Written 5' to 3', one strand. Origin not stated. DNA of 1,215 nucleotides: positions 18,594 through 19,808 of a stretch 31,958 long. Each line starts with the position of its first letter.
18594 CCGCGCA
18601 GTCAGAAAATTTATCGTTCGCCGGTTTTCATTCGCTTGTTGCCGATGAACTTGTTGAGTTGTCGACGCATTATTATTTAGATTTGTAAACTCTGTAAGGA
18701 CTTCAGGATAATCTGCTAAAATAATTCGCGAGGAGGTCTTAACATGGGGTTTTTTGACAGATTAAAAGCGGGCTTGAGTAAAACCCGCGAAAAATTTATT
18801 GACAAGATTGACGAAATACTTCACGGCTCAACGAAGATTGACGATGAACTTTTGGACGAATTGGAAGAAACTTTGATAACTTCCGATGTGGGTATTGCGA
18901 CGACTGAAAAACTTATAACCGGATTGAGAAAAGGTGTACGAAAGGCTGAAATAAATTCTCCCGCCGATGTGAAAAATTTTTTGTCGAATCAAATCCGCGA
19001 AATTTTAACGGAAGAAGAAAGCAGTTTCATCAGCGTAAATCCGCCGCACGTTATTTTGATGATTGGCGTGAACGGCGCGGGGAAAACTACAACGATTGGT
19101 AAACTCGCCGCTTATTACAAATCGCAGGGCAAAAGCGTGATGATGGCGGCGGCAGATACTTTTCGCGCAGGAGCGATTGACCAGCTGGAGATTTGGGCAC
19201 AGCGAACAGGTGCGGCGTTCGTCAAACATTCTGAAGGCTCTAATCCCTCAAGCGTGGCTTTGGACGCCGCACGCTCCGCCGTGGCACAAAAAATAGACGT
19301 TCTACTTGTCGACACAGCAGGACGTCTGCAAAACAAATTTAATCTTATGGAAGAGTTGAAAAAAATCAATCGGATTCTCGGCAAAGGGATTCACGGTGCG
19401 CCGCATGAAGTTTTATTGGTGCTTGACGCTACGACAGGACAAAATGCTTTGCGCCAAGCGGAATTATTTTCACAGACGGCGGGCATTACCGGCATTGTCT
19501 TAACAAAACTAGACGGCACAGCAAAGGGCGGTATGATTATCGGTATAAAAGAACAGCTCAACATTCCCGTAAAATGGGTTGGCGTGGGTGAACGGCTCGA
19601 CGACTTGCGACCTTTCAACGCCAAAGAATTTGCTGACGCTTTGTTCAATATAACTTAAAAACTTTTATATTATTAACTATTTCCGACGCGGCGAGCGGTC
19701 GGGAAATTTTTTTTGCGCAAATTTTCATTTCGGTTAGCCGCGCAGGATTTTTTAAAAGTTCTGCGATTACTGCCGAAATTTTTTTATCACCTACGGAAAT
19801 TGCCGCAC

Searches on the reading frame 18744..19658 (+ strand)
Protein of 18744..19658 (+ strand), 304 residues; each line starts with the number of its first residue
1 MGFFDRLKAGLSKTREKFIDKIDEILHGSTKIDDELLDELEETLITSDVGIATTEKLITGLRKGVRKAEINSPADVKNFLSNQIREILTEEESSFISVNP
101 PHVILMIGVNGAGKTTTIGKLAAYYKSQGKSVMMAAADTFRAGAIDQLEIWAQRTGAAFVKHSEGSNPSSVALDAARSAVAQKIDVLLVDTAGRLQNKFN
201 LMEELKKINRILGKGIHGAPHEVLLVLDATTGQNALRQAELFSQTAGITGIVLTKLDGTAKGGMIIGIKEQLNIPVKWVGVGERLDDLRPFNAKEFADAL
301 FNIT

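Call 8: search_protein_families(library=pfam, proteins=[window:18744-19658:+])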
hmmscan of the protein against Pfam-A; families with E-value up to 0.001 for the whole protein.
window:18744-19658:+ (304 aa): 8 families
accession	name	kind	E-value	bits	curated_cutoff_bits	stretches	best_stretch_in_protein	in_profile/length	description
PF00448.28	SRP54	-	9.8e-78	260.7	22.7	1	101-301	1-195/196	SRP54-type protein, GTPase domain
PF02881.24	SRP54_N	-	2.9e-15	56.7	22.4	1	19-82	2-73/75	SRP54-type protein, helical bundle domain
PF13604.12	AAA_30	-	2.3e-07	31.2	27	1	102-197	19-102/191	AAA domain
PF06414.18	Zeta_toxin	-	2.9e-05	24.1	22.3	1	96-195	11-106/199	Zeta toxin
PF01656.29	CbiA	-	0.00012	22.5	25.4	0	111-138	9-36/125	CobQ/CobB/MinD/ParA nucleotide binding domain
PF00005.33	ABC_tran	-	0.00037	21.5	25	1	97-175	7-79/137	ABC transporter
PF13401.12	AAA_22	-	0.0004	21.2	27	0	103-211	7-110/130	AAA domain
PF13245.12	AAA_19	-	0.0005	20.7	25.1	1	100-209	10-118/134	AAA domain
